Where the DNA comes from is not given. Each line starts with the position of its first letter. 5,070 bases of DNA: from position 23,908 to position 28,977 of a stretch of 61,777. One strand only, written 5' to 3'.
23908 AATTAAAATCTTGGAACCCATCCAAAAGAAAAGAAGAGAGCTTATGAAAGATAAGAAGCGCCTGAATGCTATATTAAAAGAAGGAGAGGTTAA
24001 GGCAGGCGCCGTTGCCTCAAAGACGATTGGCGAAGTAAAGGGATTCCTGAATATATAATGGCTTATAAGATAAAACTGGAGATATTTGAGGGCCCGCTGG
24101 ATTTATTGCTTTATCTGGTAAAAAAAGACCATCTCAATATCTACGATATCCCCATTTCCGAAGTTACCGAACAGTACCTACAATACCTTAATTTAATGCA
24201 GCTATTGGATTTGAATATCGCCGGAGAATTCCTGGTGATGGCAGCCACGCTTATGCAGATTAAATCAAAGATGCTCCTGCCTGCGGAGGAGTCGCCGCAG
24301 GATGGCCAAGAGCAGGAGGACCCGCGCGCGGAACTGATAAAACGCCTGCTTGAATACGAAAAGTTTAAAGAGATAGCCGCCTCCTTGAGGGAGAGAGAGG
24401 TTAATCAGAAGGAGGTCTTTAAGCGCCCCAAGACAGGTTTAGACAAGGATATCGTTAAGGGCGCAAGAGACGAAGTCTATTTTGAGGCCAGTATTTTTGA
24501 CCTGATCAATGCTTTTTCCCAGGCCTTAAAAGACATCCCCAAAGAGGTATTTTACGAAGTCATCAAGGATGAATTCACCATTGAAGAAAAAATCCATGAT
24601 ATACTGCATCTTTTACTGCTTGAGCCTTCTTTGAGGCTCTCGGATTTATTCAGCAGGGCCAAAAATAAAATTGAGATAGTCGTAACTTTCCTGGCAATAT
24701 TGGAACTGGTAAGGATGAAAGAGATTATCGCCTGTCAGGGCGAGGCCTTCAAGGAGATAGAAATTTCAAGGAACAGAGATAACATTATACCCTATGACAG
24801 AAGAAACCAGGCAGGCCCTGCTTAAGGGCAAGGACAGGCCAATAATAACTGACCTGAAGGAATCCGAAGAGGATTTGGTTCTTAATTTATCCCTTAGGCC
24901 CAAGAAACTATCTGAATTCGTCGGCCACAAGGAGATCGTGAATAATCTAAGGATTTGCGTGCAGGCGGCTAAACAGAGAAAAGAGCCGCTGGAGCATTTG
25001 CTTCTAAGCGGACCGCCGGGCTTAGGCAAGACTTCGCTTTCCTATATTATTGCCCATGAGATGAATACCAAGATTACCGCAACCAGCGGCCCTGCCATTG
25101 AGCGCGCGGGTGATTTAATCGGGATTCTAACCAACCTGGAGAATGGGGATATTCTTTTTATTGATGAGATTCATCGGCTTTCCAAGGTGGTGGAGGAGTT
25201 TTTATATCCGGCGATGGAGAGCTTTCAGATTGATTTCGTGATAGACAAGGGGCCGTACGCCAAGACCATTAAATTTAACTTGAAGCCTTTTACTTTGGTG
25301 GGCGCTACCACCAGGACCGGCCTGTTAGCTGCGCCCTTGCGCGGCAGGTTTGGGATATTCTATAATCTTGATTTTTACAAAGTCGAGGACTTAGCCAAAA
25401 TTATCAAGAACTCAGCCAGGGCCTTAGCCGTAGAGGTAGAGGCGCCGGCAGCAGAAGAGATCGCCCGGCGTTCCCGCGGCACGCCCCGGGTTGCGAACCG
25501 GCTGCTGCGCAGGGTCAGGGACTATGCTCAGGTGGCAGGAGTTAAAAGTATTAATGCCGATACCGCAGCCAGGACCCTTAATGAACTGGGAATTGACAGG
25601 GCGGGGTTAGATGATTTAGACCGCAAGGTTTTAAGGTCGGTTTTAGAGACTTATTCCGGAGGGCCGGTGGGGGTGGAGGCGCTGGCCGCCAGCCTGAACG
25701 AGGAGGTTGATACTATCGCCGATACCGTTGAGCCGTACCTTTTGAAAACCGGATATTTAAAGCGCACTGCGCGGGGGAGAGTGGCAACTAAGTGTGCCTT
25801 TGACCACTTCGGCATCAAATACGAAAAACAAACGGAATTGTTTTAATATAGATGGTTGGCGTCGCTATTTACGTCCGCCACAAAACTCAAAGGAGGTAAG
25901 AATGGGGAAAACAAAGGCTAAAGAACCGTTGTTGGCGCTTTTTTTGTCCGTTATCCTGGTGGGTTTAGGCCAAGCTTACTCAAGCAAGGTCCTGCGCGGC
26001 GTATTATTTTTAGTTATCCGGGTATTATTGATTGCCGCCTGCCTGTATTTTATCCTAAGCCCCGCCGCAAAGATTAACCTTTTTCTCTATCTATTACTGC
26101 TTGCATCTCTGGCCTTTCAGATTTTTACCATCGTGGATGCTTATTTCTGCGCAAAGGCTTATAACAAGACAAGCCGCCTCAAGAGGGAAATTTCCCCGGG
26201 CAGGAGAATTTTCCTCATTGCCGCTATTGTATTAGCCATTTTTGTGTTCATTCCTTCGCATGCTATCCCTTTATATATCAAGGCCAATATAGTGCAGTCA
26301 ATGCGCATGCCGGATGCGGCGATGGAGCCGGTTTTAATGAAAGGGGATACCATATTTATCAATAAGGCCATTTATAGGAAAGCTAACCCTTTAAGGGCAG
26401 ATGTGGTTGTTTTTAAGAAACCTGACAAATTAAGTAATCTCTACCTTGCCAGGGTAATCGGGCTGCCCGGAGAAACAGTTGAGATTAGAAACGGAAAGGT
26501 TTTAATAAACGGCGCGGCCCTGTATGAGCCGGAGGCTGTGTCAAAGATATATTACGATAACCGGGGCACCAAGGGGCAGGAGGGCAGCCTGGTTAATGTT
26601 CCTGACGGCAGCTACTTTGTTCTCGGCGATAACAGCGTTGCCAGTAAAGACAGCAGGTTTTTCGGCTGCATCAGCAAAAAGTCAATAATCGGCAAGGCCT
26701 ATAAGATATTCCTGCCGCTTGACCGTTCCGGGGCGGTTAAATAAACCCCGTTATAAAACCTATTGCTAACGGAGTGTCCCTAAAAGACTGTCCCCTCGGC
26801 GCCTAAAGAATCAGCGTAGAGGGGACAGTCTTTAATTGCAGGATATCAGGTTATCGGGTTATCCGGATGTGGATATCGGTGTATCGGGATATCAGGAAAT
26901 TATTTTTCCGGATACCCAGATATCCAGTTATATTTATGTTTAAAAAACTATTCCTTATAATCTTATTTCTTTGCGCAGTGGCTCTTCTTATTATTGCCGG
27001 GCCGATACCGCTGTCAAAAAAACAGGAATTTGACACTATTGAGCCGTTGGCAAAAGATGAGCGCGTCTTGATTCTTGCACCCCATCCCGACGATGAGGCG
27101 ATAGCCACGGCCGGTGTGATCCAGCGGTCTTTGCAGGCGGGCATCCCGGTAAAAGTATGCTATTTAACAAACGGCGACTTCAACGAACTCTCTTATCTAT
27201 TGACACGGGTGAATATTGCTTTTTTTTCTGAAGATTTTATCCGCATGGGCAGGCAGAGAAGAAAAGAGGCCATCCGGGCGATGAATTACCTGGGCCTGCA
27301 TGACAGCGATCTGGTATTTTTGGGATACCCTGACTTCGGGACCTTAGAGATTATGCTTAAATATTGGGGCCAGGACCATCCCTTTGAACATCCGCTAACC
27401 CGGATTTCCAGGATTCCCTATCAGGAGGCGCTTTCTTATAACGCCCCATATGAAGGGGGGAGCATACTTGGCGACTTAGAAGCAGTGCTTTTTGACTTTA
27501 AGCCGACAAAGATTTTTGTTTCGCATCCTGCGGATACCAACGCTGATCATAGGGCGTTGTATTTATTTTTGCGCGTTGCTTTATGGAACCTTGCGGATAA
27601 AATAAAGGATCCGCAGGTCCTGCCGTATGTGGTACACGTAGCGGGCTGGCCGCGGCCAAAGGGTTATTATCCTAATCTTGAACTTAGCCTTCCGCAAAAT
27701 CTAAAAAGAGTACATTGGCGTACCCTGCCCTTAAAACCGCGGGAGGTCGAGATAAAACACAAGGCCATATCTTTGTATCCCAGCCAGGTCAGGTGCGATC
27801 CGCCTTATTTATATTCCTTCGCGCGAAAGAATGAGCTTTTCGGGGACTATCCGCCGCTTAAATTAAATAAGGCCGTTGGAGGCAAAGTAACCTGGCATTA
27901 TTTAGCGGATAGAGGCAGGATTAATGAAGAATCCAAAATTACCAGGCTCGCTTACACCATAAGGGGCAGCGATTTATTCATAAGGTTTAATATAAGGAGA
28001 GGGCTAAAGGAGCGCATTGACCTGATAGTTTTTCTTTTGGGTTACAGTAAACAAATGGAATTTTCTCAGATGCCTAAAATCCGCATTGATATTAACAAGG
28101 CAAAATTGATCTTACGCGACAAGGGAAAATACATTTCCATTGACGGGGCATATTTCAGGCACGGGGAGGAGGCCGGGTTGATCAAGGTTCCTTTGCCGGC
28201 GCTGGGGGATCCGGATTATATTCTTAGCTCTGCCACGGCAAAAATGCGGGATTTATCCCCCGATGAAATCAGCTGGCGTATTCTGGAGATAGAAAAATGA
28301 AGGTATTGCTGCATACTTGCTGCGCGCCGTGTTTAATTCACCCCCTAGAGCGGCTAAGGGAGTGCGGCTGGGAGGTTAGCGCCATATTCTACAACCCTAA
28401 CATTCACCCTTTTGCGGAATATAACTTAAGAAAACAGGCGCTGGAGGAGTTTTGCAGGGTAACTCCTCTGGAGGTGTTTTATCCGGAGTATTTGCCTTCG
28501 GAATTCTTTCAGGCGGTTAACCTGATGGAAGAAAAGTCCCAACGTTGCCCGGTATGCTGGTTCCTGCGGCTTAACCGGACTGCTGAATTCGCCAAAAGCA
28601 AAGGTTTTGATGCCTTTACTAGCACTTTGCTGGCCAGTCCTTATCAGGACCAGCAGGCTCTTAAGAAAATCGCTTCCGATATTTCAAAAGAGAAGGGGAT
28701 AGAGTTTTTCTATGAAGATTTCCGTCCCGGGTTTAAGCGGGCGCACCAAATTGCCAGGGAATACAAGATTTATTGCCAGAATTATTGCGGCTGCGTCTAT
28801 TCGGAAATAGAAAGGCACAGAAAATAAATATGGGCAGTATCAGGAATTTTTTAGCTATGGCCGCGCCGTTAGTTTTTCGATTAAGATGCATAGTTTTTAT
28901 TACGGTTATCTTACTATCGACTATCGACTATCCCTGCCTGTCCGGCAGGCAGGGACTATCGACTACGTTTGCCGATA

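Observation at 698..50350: Operon boundaries are occupied by long hairpins whose arms are degenerate tandem short words, with different words at different loci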

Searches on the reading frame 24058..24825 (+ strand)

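Call 24: search_protein_families(library=ncbifam, proteins=[window:24058-24825:+], max_evalue=0.00001)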
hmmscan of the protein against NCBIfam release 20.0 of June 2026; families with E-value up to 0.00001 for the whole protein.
window:24058-24825:+ (255 aa): 5 families
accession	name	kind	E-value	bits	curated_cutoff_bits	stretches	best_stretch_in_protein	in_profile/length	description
NF000995.0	PRK00104.1-4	equivalog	2.2e-67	227.1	315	1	2-240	4-247/251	segregation/condensation protein A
NF000994.0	PRK00104.1-3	equivalog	1.4e-62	211.5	234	1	2-241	3-243/246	segregation/condensation protein A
NF000992.0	PRK00104.1-1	equivalog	2.7e-52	177.7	417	1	1-239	1-243/247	segregation/condensation protein A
NF000993.0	PRK00104.1-2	equivalog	4.8e-50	170.4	268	1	4-241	2-235/237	segregation/condensation protein A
NF001751.0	PRK00478.1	equivalog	1.4e-15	57.2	436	1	3-224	161-398/505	segregation/condensation protein A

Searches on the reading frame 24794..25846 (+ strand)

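Call 40: search_protein_families(library=pfam, proteins=[window:24794-25846:+], max_evalue=0.001)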
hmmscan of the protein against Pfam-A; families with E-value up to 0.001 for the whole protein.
window:24794-25846:+ (350 aa): 8 families
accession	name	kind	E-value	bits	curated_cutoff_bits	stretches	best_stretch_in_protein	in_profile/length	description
PF05496.18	RuvB_N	-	1.1e-71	240.2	27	1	34-191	1-158/159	Holliday junction DNA helicase RuvB P-loop domain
PF17864.7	AAA_lid_4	-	6.6e-29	99.9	27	1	195-268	1-74/74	RuvB AAA lid domain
PF05491.19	RuvB_C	-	4.7e-23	81.4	24.7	1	270-339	2-71/72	RuvB C-terminal winged helix domain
PF00004.35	AAA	-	5.8e-19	69.3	21.2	1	69-192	1-129/131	ATPase family associated with various cellular activities (AAA)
PF07728.20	AAA_5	-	7.6e-07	29.7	22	1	68-176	1-125/139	AAA domain (dynein-related subfamily)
PF13191.12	AAA_16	-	0.00027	21.9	32.6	0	42-100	2-59/167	AAA ATPase domain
PF06068.19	TIP49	-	0.00062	19.5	23.8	0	37-95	20-79/347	TIP49 P-loop domain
PF03215.21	Rad17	-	0.00091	19.6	23.8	0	35-100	14-79/186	Rad17 P-loop domain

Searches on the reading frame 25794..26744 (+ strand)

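Call 24: search_protein_families(library=ncbifam, proteins=[window:25794-26744:+], max_evalue=0.00001)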
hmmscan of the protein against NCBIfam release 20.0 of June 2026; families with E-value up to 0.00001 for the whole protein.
window:25794-26744:+ (316 aa): 4 families
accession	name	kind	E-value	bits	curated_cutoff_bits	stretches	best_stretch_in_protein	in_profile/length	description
TIGR02227.1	sigpep_I_bact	equivalog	8.8e-41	139.5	47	1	149-309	2-161/162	signal peptidase I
NF008114.0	PRK10861.1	equivalog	6.6e-19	68.4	277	2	252-311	250-306/324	signal peptidase I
TIGR02771.1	TraF_Ti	equivalog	1.2e-10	41.1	100.25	1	218-306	85-169/171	conjugative transfer signal peptidase TraF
TIGR02754.1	sod_Ni_protease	equivalog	1.2e-09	38.5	63.25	1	265-302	51-88/90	nickel-type superoxide dismutase maturation protease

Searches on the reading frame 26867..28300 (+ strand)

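Call 24: search_protein_families(library=ncbifam, proteins=[window:26867-28300:+], max_evalue=0.00001)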
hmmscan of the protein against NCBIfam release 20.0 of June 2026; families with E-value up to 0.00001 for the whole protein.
window:26867-28300:+ (477 aa): 3 families
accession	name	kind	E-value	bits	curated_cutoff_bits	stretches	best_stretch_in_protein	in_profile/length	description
NF002557.0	PRK02122.1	subfamily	2.7e-09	35.7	384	1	62-105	368-411/653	glucosamine-6-phosphate deaminase-like protein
TIGR04000.1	thiol_BshB2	equivalog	1.4e-08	34.6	195.25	1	66-156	2-83/217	bacillithiol biosynthesis deacetylase BshB2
TIGR04001.1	thiol_BshB1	equivalog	1e-05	25.4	182.5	0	67-107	4-44/226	bacillithiol biosynthesis deacetylase BshB1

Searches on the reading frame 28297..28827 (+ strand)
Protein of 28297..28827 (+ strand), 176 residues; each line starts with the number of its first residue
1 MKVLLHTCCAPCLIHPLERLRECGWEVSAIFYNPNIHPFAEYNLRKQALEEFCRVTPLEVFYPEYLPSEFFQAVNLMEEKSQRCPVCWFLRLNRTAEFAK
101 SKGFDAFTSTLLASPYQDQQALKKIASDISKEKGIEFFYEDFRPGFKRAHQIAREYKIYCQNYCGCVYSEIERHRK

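Call 40: search_protein_families(library=pfam, proteins=[window:28297-28827:+], max_evalue=0.001)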
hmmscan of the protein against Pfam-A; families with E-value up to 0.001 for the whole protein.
window:28297-28827:+ (176 aa): 1 family
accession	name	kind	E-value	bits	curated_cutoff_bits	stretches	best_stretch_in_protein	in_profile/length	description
PF02677.20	QueH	-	5.4e-59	199.7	23.5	1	3-171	1-174/175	Epoxyqueuosine reductase QueH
